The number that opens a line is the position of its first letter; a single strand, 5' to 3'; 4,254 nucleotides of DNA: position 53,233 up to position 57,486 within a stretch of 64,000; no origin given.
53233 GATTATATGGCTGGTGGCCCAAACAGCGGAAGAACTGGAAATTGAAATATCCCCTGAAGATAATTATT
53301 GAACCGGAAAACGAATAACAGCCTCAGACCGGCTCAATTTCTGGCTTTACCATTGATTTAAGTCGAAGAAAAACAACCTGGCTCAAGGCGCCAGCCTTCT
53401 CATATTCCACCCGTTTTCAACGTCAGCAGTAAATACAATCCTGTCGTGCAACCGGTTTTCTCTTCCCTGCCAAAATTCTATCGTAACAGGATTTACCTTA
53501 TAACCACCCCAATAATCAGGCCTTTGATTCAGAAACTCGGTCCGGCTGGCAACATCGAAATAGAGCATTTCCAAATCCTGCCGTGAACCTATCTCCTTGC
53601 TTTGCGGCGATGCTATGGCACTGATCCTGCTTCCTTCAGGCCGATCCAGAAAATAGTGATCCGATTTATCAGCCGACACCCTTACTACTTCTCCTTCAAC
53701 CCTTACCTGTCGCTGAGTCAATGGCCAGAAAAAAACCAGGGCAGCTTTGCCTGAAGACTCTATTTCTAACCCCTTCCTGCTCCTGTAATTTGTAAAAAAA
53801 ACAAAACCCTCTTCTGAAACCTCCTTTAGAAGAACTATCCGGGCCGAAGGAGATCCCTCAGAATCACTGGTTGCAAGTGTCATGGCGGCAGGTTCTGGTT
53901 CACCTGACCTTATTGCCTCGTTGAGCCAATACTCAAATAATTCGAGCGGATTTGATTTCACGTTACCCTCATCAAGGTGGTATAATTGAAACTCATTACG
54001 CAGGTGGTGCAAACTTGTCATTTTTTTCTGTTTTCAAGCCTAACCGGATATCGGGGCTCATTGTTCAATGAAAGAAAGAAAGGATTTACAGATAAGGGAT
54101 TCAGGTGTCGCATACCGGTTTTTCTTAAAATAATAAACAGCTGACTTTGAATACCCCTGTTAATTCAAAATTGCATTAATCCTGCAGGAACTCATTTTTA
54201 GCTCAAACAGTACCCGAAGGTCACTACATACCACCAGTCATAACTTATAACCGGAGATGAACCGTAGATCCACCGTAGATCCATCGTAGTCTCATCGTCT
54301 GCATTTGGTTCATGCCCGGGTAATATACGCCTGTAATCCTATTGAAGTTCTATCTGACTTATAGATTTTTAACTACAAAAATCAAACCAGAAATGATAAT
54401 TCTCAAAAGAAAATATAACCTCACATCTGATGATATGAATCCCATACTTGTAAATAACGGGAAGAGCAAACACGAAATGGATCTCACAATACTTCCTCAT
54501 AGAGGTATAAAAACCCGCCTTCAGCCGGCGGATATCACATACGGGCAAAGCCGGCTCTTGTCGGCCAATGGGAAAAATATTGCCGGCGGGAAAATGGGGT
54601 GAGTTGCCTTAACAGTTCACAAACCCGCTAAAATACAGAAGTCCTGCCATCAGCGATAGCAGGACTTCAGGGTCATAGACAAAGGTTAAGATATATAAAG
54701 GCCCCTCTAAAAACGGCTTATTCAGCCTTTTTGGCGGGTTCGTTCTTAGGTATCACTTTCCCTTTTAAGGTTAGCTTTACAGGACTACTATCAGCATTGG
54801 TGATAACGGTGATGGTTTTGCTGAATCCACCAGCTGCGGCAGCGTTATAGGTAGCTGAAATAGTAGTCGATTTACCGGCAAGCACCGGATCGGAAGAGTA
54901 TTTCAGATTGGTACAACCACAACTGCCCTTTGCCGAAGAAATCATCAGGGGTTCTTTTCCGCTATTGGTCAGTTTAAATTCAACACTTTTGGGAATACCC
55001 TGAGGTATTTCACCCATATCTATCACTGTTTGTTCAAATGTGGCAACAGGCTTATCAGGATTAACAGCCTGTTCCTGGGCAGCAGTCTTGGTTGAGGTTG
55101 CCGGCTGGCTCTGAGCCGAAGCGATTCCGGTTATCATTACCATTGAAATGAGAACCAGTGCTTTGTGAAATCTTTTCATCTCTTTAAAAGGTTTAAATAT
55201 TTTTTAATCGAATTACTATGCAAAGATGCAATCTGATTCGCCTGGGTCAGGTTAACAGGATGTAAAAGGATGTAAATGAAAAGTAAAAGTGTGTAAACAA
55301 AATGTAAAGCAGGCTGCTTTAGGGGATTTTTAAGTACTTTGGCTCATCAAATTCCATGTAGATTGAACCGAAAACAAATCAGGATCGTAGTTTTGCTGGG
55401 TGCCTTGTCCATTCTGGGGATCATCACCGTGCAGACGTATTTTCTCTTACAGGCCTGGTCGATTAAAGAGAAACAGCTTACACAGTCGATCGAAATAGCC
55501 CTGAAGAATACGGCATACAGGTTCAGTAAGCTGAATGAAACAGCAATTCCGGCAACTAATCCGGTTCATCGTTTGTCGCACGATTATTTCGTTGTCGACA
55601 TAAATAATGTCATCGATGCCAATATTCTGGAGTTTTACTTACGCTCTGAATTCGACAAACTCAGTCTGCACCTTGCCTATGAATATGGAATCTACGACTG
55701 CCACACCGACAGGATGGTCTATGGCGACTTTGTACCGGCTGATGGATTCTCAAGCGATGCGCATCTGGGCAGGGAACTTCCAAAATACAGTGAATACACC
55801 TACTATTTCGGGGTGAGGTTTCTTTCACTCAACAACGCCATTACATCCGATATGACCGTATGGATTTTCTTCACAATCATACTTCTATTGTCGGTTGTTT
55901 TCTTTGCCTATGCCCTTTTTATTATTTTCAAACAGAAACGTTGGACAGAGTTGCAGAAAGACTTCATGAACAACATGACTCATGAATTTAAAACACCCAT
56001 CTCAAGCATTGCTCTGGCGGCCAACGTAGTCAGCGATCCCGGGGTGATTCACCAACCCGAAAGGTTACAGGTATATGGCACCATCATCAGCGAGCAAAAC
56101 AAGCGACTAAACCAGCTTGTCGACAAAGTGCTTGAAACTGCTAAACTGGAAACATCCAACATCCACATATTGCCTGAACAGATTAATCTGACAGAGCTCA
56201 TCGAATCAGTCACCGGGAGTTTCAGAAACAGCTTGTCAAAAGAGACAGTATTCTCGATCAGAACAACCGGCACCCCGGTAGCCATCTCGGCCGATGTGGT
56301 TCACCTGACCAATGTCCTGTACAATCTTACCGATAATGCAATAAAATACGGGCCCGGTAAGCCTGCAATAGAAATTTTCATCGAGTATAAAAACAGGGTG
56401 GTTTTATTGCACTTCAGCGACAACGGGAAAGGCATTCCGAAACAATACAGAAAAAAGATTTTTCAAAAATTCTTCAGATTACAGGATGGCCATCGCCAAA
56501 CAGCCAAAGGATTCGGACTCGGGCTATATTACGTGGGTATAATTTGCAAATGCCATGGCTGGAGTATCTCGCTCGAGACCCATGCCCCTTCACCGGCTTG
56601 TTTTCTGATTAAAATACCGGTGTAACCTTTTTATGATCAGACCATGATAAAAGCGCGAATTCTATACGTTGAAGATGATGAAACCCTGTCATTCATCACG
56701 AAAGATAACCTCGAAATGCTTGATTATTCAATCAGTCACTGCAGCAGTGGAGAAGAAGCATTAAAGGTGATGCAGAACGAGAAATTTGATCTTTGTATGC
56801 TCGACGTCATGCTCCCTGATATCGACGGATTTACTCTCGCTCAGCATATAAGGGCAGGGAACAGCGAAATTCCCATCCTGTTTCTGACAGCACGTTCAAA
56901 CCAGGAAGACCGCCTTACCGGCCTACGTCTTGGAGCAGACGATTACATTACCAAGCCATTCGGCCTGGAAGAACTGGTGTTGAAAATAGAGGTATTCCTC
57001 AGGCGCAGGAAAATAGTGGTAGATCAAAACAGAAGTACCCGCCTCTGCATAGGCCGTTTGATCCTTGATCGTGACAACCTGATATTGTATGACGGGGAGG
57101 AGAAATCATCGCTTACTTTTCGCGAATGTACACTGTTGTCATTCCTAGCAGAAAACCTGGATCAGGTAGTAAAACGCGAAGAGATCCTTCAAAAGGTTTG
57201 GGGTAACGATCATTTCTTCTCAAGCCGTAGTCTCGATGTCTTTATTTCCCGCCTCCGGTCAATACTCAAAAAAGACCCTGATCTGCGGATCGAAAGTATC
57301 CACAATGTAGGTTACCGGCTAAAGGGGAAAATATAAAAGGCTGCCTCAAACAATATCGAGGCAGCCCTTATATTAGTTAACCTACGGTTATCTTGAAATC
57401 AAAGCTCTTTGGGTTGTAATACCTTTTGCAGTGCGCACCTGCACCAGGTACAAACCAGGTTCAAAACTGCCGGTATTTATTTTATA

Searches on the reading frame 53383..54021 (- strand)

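Call 93: search_protein_families(library=pfam, proteins=[window:53383-54021:-], max_evalue=0.00001)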
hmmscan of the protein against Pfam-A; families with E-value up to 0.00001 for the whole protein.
window:53383-54021:- (212 aa): 3 families
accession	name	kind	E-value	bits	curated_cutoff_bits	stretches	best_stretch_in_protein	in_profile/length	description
PF01243.27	PNPOx_N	-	1.3e-21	77.6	28.1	1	34-151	2-110/120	Pyridoxamine 5'-phosphate oxidase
PF10590.14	PNP_phzG_C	-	6.5e-21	74.4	27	1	171-212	1-42/42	Pyridoxine 5'-phosphate oxidase C-terminal dimerisation region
PF12766.13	Pyridox_oxase_2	-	7.9e-08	33.3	26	1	33-113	8-97/100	Pyridoxamine 5'-phosphate oxidase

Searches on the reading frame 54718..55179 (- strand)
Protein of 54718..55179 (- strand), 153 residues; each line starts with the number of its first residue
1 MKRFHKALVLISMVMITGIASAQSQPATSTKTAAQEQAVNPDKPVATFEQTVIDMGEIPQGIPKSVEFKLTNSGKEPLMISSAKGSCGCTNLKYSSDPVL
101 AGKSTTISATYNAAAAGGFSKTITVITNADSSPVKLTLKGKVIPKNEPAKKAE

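Call 93: search_protein_families(library=pfam, proteins=[window:54718-55179:-], max_evalue=0.00001)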
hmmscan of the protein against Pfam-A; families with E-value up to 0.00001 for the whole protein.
window:54718-55179:- (153 aa): 2 families
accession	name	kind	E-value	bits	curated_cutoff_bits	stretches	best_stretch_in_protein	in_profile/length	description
PF07610.17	DUF1573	-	3.7e-31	107.5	26.1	1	47-142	2-98/98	Protein of unknown function (DUF1573)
PF22544.2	HYDIN_VesB_CFA65-like_Ig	-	4e-19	69.1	25.5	1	44-141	1-100/100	HYDIN/CFA65/VesB-like, Ig-like domain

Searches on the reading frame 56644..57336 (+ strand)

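Call 94: search_protein_families(library=pfam, proteins=[window:56644-57336:+], max_evalue=0.00001)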
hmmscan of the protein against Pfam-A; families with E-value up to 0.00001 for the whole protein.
window:56644-57336:+ (230 aa): 2 families
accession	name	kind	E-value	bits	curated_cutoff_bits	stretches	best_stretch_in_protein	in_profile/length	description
PF00072.30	Response_reg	-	5.4e-29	101.1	30.2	1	6-115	1-110/111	Response regulator receiver domain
PF00486.34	Trans_reg_C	-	2.3e-20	72.9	26.2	1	154-226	3-77/77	Transcriptional regulatory protein, C terminal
